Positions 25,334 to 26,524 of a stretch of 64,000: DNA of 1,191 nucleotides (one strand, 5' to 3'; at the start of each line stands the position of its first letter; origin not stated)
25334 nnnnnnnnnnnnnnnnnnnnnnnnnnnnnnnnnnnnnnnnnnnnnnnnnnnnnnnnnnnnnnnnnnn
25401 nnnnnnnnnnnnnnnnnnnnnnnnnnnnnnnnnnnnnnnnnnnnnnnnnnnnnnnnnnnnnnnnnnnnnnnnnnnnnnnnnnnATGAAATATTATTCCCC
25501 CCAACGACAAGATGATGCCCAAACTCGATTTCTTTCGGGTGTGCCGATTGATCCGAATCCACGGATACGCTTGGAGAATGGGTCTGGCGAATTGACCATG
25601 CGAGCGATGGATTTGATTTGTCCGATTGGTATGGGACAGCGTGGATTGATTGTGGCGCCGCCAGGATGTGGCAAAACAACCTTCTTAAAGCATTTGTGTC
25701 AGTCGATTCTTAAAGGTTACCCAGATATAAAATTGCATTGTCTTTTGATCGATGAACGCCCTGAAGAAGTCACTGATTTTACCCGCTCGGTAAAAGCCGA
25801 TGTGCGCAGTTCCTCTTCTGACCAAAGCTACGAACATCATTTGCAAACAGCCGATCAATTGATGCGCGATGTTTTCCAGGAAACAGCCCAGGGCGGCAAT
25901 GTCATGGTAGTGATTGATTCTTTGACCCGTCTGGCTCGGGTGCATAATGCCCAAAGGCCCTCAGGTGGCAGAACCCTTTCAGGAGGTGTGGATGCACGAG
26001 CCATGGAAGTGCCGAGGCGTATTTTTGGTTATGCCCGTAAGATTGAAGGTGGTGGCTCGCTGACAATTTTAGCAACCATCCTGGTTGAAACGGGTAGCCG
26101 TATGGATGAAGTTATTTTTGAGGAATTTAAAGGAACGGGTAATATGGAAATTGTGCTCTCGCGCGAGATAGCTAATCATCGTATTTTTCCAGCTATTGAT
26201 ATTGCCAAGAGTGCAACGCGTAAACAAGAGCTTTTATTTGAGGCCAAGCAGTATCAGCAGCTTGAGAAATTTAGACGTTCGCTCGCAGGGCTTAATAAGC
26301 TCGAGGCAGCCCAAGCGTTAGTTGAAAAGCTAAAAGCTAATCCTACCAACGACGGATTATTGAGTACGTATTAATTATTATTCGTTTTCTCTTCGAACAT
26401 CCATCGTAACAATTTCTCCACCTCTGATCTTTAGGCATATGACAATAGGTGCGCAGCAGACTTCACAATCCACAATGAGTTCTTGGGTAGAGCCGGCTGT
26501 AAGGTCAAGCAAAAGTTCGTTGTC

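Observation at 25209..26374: Rho-family ATPase missing its N-terminal primary RNA-binding domain, translationally coupled to a CxxCxxCC metal-binding protein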

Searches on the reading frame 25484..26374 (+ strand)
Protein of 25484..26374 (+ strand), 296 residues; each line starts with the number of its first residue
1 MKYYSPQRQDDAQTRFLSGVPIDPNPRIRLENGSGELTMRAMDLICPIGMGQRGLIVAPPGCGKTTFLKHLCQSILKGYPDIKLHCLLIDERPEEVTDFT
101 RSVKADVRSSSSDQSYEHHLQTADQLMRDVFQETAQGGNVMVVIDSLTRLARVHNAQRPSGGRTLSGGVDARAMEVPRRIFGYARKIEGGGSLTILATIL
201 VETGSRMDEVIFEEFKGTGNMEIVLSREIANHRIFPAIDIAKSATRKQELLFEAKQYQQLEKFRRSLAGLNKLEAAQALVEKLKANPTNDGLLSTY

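Call 3: search_protein_families(library=pfam, proteins=[window:25484-26374:+], max_evalue=0.1)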
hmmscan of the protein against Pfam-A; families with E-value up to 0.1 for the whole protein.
window:25484-26374:+ (296 aa): 23 families
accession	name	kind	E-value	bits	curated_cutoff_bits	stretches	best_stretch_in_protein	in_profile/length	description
PF00006.31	ATP-synt_ab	-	9.8e-21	74.8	29.5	1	39-244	2-212/213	ATP synthase alpha/beta family, nucleotide-binding domain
PF13481.12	AAA_25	-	6.7e-07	29.6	27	1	48-153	30-158/195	AAA domain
PF13401.12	AAA_22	-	9.4e-05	23.2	27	1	54-147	8-93/130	AAA domain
PF00004.35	AAA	-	0.00014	22.8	21.2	1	55-155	2-75/131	ATPase family associated with various cellular activities (AAA)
PF03215.21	Rad17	-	0.00039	20.9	23.8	1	55-148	49-142/186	Rad17 P-loop domain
PF13479.12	AAA_24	-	0.00053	20.3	27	1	51-152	2-78/195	AAA domain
PF00005.33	ABC_tran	-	0.00066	20.7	25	1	48-172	8-116/137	ABC transporter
PF19568.5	Spore_III_AA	-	0.00075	19.1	27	1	52-94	145-188/306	Sporulation stage III, protein AA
PF03205.20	MobB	-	0.0053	17.1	26.6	0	56-75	4-23/133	Molybdopterin guanine dinucleotide synthesis protein B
PF05729.18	NACHT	-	0.006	16.9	26.7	1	59-159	8-103/167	NACHT domain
PF13245.12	AAA_19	-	0.0081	16.8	25.1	1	55-81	15-41/134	AAA domain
PF01443.25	Viral_helicase1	-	0.018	15.3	21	1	58-96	5-40/228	Viral superfamily 1 RNA helicase core domain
PF06745.19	ATPase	-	0.018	14.8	26.6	0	51-150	19-131/231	KaiC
PF24883.2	NPHP3_N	-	0.019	15.6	24.8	0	56-109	27-81/164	Nephrocystin 3, N-terminal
PF20720.3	nSTAND3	-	0.019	15.1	27.2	1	55-79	21-46/155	Novel STAND NTPase 3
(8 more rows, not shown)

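Call 4: search_protein_families(library=ncbifam, proteins=[window:25484-26374:+], max_evalue=0.1)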
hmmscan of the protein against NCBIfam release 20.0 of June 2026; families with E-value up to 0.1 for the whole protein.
window:25484-26374:+ (296 aa): 36 families (the best 25 are shown)
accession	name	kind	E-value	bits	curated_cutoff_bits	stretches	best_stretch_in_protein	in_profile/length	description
NF006886.1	PRK09376.1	equivalog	1.1e-109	367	315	1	11-294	128-411/413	transcription termination factor Rho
TIGR00767.1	rho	equivalog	2.1e-105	353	509.45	1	12-294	129-411/415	transcription termination factor Rho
NF041509.1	paralog_Rho2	exception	2.2e-92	310.1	628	1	9-294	73-358/360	transcription termination factor Rho, short form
TIGR02546.1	III_secr_ATP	equivalog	3.9e-26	91.7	604.75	1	14-274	110-371/423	type III secretion system ATPase SctN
TIGR03496.1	FliI_clade1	equivalog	2.4e-25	89.2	619.1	1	15-272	102-362/414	flagellar protein export ATPase FliI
TIGR01026.1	fliI_yscN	subfamily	1.6e-23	83.2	379.5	1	17-274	130-388/440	FliI/YscN family ATPase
NF005295.0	PRK06820.1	equivalog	2.2e-23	83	690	1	10-274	123-388/440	EscN/YscN/HrcN family type III secretion system ATPase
NF006012.0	PRK08149.1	equivalog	2.5e-22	79.4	594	1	38-290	141-396/431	type III secretion system ATPase SctN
TIGR03497.1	FliI_clade2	equivalog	1.5e-21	76.8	629.8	1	17-273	104-361/413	flagellar protein export ATPase FliI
TIGR03498.1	FliI_clade3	equivalog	7.2e-21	74.3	587.45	1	21-272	111-365/418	flagellar protein export ATPase FliI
NF005391.0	PRK06936.1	equivalog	1e-19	70.7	657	1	35-275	146-388/439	type III secretion system ATPase SctN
NF006575.0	PRK09099.1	subfamily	1.7e-19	69.9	706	1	31-279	145-395/443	type III secretion system ATPase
NF006290.1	PRK08472.1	equivalog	5.9e-17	61.6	644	1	36-270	142-378/433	flagellar protein export ATPase FliI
NF005765.0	PRK07594.1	equivalog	1.1e-16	60.6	715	1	39-274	143-380/433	EscN/YscN/HrcN family type III secretion system ATPase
NF005535.1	PRK07196.1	equivalog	2.5e-13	49.8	715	1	36-276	142-385/434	flagellar protein export ATPase FliI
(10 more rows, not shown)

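Call 6: find_encoding_contigs(protein=window:25484-26374:+, flank=10000, max_places=6)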
Protein window:25484-26374:+ (296 aa): no gene with exactly this product is on record in the collection.

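Call 7: find_homologous_proteins(query=window:25484-26374:+, max_evalue=1e-10)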
Query window:25484-26374:+ (296 aa): 8000 proteins with E <= 1e-10 among 8000 candidates; the best 120 are listed.
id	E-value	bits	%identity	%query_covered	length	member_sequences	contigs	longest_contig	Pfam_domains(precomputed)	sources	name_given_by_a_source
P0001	4.0e-192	655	100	100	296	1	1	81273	PF00006.32,PF13481.13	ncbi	-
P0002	4.3e-172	589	90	100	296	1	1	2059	PF00006.32,PF13401.13,PF13481.13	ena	-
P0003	2.9e-169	580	89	100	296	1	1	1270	PF00005.34,PF00006.32,PF00004.36,PF13481.13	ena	-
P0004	5.6e-163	559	85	100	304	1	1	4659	PF00006.32,PF13481.13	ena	-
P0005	1.1e-161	555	84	100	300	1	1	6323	PF00006.32,PF13481.13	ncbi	ncbi:MAG: transcription termination factor Rho [Candidatus Omnitrophota bacterium]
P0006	1.6e-159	548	84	100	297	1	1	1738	PF00006.32,PF13481.13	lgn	-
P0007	1.0e-156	538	84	98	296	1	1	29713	PF00006.32,PF13481.13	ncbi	-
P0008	1.6e-154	531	80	100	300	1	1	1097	PF00006.32,PF13481.13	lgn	-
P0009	3.0e-154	530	82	99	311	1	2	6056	PF00006.32,PF13481.13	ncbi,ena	-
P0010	1.2e-152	525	81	100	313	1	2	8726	PF00006.32,PF13481.13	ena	-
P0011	1.3e-152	525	81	97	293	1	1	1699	PF00006.32,PF13481.13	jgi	jgi:transcription termination factor Rho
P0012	5.6e-150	516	79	99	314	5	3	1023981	PF00006.32,PF13481.13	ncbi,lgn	-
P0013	8.1e-150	516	80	100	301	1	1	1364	PF00006.32,PF13481.13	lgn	-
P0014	2.2e-148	511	79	99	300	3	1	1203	PF00006.32,PF13481.13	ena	-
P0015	2.8e-147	507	80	97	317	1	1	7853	PF00006.32,PF13481.13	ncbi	-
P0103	4.6e-138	477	73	100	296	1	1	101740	PF00006.32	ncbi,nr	ncbi:MAG: transcription termination factor Rho [Candidatus Omnitrophica bacterium]|nr:transcription 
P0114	1.6e-137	475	74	98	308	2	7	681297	PF00006.32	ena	-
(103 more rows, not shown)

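Call 9: find_related_loci(query=window:25484-26374:+, collection=genome_contigs, flank=10000)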
Query window:25484-26374:+ (296 aa) in genome_contigs; peptide patterns used: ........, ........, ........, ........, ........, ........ (x = any residue, [..] = any of these).
600 stretches matched a pattern (row limit reached: there are more); 598 encode a relative of the query (tblastn E <= 1e-3); the best 80 are kept; 80 distinct loci.
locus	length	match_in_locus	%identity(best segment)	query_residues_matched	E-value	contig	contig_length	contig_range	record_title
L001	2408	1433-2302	74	7-296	1e-155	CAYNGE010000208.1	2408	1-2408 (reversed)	MAG TPA_asm: uncultured Planctomycetales bacterium isolate binchicken_co162_605 genome assembly, contig: NODE_162196_len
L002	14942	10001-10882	51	1-295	4e-95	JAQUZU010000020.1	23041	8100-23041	MAG: Candidatus Kapaibacterium sp. isolate STD2_268 NODE_7989_length_23041_cov_11.610064_Sandtown_D2, whole genome shotg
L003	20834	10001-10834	51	16-293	6e-93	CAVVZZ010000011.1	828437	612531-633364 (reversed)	MAG: Ignavibacteriota bacterium isolate MFD01872.bin.1.283 genome assembly, contig: contig_53690, whole genome shotgun s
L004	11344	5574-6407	52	16-293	6e-92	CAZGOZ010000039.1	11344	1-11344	MAG TPA_asm: uncultured Planctomycetia bacterium isolate binchicken_co332_45 genome assembly, contig: NODE_1443_length_1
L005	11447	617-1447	51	13-289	9e-92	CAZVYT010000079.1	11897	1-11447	MAG TPA_asm: uncultured Melioribacter sp. isolate binchicken_co266_133 genome assembly, contig: NODE_9599_length_11897_c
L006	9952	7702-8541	51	16-295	1e-91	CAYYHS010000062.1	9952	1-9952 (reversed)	MAG TPA_asm: uncultured Chitinophagaceae bacterium isolate binchicken_co54_148 genome assembly, contig: NODE_12340_lengt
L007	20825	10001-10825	51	21-295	8e-91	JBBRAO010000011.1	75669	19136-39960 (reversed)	MAG: Candidatus Kapaibacterium sp. isolate Co_metawrap_2299 Cmw_2299_k141_4525052_length_75669_cov_21.9978, whole genome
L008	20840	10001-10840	50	16-295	6e-91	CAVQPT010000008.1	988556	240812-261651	MAG: uncultured Bacteroidetes bacterium isolate MFD09964.bin.3.183 genome assembly, contig: contig_5199, whole genome sh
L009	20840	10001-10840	50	16-295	4e-91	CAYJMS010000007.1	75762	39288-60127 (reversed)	MAG TPA_asm: uncultured Chitinophagaceae bacterium isolate ERP124720_co1_92 genome assembly, contig: NODE_478_length_757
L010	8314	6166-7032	51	9-293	1e-90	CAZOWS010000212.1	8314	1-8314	MAG TPA_asm: uncultured Actinomycetota bacterium isolate binchicken_co203_618 genome assembly, contig: k141_967619, whol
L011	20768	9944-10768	51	21-295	9e-91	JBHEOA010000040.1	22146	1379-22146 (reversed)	MAG: Gemmatimonadota bacterium isolate S5_bin.8.orig S5_k141_2719731, whole genome shotgun sequence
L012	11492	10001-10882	49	1-295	9e-91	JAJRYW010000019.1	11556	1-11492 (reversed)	MAG: Calditrichota bacterium isolate Dive96_bin3.89 k141_338569, whole genome shotgun sequence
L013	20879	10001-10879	49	1-294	7e-90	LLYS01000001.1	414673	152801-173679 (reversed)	MAG: Epsilonproteobacteria bacterium tcs-49 Contig_1, whole genome shotgun sequence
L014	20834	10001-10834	49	16-293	5e-90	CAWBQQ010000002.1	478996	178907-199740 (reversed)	MAG: uncultured Bacteroidetes bacterium isolate MFD01828.bin.1.43 genome assembly, contig: contig_39638, whole genome sh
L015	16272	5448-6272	51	21-295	1e-89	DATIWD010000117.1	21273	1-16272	MAG TPA_asm: Gemmatimonadales bacterium isolate SMAG_U15214 k141_4051017, whole genome shotgun sequence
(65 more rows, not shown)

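Call 10: find_encoding_contigs(protein=P0001, flank=3000, max_places=2)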
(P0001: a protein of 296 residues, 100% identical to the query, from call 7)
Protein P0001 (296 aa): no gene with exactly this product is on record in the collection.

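Call 11: find_encoding_contigs(protein=P0012, flank=6000, max_places=3)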
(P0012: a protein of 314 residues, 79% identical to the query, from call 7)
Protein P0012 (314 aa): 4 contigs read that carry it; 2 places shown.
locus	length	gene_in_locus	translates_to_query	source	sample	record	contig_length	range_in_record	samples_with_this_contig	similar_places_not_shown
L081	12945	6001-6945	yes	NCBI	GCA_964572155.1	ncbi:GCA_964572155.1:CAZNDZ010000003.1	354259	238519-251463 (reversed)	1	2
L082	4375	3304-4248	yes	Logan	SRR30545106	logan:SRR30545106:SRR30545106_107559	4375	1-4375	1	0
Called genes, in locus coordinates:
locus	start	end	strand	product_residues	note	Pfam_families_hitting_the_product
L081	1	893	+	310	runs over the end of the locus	PF01297:ZnuA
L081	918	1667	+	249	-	PF00005:ABC_tran, PF02463:SMC_N (faint), PF13304:AAA_21 (weak)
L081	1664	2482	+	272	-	PF00950:ABC-3, PF01032:FecCD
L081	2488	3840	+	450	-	PF00875:DNA_photolyase, PF03441:FAD_binding_7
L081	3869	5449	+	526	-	PF01645:Glu_synthase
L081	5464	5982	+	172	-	PF00080:Sod_Cu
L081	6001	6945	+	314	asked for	PF00006:ATP-synt_ab, PF13481:AAA_25 (weak)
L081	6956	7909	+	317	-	PF02915:Rubrerythrin, PF01988:VIT1 (weak)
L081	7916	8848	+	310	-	PF10672:Methyltrans_SAM, PF03602:Cons_hypoth95, PF05175:MTS (faint)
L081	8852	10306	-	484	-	PF00999:Na_H_Exchanger, PF02080:TrkA_C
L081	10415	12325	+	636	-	PF00005:ABC_tran, PF03193:RsgA_GTPase (faint), PF13555:AAA_29 (faint), PF00006:ATP-synt_ab (faint), PF12848:ABC_tran_Xtn, PF00005:ABC_tran, PF02463:SMC_N (weak), PF16326:ABC_tran_CTD, +4 more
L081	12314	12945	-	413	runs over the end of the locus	PF03600:CitMHS, PF07158:MatC_N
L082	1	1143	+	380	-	?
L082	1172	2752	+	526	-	PF01645:Glu_synthase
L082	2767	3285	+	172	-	PF00080:Sod_Cu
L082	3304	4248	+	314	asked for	PF00006:ATP-synt_ab, PF13481:AAA_25 (weak)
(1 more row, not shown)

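Call 12: find_encoding_contigs(protein=P0007, flank=5000, max_places=2)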
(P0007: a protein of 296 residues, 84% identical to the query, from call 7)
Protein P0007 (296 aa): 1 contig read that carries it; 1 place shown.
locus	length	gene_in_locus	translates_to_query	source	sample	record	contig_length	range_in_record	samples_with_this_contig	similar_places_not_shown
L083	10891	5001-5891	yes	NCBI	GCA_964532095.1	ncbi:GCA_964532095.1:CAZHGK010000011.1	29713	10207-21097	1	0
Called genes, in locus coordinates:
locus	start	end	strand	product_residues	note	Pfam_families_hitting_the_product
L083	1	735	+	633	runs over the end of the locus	PF13174:TPR_6 (faint), PF21033:RMD1-3 (faint), PF13181:TPR_8 (faint), PF13371:TPR_9 (weak), PF13371:TPR_9, PF13432:TPR_16 (weak), PF00515:TPR_1, PF07719:TPR_2 (weak), +6 more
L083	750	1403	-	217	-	PF04191:PEMT, PF04140:ICMT (weak)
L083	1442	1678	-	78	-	-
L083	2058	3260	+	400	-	PF00926:DHBP_synthase, PF00925:GTP_cyclohydro2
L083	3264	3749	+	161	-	PF00885:DMRL_synthase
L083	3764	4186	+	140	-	PF01029:NusB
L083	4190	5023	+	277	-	PF02811:PHP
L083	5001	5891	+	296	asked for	PF00006:ATP-synt_ab, PF13481:AAA_25 (faint)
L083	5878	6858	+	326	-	-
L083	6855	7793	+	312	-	PF02463:SMC_N (faint), PF00005:ABC_tran, PF13304:AAA_21 (faint), PF16326:ABC_tran_CTD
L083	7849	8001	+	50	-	PF00072:Response_reg (weak)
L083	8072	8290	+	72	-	-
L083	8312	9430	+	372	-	PF00072:Response_reg, PF00512:HisKA, PF02518:HATPase_c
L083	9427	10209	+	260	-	PF00072:Response_reg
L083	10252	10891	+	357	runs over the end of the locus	PF00383:dCMP_cyt_deam_1, PF14437:MafB19-deam, PF01872:RibD_C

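Call 13: find_encoding_contigs(protein=P0005, flank=5000, max_places=2)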
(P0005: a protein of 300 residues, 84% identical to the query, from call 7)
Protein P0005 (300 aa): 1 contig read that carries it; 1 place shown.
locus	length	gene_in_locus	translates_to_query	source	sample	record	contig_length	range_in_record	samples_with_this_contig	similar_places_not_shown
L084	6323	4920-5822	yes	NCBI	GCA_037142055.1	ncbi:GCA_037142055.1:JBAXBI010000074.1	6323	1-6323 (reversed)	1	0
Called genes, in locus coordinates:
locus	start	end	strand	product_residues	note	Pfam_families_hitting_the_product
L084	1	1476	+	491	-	PF02321:OEP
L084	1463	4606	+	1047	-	PF00873:ACR_tran, PF03176:MMPL (faint)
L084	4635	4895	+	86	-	PF07661:MORN_2 (weak)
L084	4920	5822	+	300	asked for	PF00006:ATP-synt_ab, PF13481:AAA_25 (weak)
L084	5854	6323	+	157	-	PF07690:MFS_1, PF00083:Sugar_tr (weak)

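Call 14: find_encoding_contigs(protein=P0114, flank=5000, max_places=2)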
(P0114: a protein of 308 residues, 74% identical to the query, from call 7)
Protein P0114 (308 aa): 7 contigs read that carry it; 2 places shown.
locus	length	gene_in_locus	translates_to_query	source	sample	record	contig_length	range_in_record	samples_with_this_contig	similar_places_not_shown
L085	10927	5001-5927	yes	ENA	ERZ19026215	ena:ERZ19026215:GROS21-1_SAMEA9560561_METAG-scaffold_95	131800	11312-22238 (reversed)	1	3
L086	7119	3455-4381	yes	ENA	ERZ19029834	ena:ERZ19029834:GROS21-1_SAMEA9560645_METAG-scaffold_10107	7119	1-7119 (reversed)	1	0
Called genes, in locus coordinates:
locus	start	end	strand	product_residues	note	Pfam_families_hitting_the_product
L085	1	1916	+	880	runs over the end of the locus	PF02702:KdpD, PF00582:Usp (faint), PF13493:DUF4118, PF13492:GAF_3 (weak), PF00512:HisKA, PF02518:HATPase_c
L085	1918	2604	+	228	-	PF00072:Response_reg, PF00486:Trans_reg_C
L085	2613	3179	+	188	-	PF13414:TPR_11 (faint), PF13431:TPR_17 (weak), PF00515:TPR_1, PF07719:TPR_2, PF13181:TPR_8 (faint)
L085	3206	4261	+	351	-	-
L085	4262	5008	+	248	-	PF03988:DUF347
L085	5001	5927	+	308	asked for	PF00006:ATP-synt_ab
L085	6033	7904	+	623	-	PF00005:ABC_tran, PF00006:ATP-synt_ab (faint), PF01637:ATPase_2 (faint), PF03193:RsgA_GTPase (faint), PF12848:ABC_tran_Xtn, PF00005:ABC_tran, PF02463:SMC_N (weak), PF16326:ABC_tran_CTD, +5 more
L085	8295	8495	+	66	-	PF00313:CSD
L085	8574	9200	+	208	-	PF00881:Nitroreductase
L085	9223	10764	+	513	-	PF00732:GMC_oxred_N, PF00890:FAD_binding_2 (faint), PF05199:GMC_oxred_C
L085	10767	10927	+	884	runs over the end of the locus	PF22422:MGH1-like_GH, PF03200:Glyco_hydro_63 (weak), PF22422:MGH1-like_GH (weak)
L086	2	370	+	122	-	?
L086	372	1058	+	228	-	PF00072:Response_reg, PF00486:Trans_reg_C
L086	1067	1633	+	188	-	PF13414:TPR_11 (faint), PF13431:TPR_17 (weak), PF00515:TPR_1, PF07719:TPR_2, PF13181:TPR_8 (faint)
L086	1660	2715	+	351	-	-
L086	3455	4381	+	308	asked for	PF00006:ATP-synt_ab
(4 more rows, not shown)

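Call 27: find_homologous_proteins(query=A1, max_evalue=1e-30)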
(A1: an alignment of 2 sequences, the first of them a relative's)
Query A1 (2 sequences) (431 aa, profile of the alignment): 8000 proteins with E <= 1e-30 among 8000 candidates; the best 120 are listed.
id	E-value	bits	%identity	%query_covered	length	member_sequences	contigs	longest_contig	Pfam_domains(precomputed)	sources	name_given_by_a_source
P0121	1.6e-297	1004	80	96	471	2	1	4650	PF07497.19,PF07498.19,PF00006.32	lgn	-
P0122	4.7e-292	987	79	96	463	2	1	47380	PF07497.19,PF07498.19,PF00006.32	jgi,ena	-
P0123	1.4e-288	975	80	96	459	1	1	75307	PF07497.19,PF07498.19,PF00006.32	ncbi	-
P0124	2.7e-284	961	79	97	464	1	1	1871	PF07497.19,PF07498.19,PF00006.32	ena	-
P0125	3.8e-281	951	80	97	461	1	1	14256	PF07497.19,PF07498.19,PF00006.32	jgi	jgi:transcription termination factor Rho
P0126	4.1e-277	937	81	95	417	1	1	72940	PF07497.19,PF07498.19,PF00006.32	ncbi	ncbi:MAG: transcription termination factor Rho [Candidatus Omnitrophota bacterium]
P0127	7.7e-273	923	80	95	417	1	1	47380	PF07497.19,PF07498.19,PF00006.32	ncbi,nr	ncbi:MAG: transcription termination factor Rho [Candidatus Omnitrophica bacterium]|nr:transcription 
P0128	9.5e-273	923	92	100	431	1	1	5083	PF07497.19,PF07498.19,PF00006.32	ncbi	-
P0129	1.3e-272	922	79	96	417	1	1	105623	PF07497.19,PF07498.19,PF00006.32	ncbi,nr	ncbi:MAG: transcription termination factor Rho [Candidatus Omnitrophica bacterium]|nr:transcription 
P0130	3.1e-272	921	93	100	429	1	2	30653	PF07497.19,PF07498.19,PF00006.32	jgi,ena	-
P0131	3.3e-272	921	93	100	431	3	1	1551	PF07497.19,PF07498.19,PF00006.32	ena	-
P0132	8.5e-272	920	93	100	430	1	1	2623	PF07497.19,PF07498.19,PF00006.32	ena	-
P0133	1.3e-271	919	92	100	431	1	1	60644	PF07497.19,PF07498.19,PF00006.32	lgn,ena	-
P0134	3.3e-271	918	81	96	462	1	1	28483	PF07497.19,PF07498.19,PF00006.32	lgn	-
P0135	4.2e-271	917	93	100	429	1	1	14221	PF07497.19,PF07498.19,PF00006.32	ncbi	-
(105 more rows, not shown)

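Call 40: search_protein_families(library=pfam, proteins=[L085:4262-5008:+], max_evalue=0.01)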
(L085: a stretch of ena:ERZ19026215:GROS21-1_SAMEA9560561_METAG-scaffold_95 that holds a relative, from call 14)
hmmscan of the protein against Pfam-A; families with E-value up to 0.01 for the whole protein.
L085:4262-5008:+ (248 aa): 1 family
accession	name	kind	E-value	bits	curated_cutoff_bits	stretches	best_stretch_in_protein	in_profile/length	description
PF03988.17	DUF347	-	2.4e-55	185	28.2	4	134-184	1-51/52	Repeat of Unknown Function (DUF347)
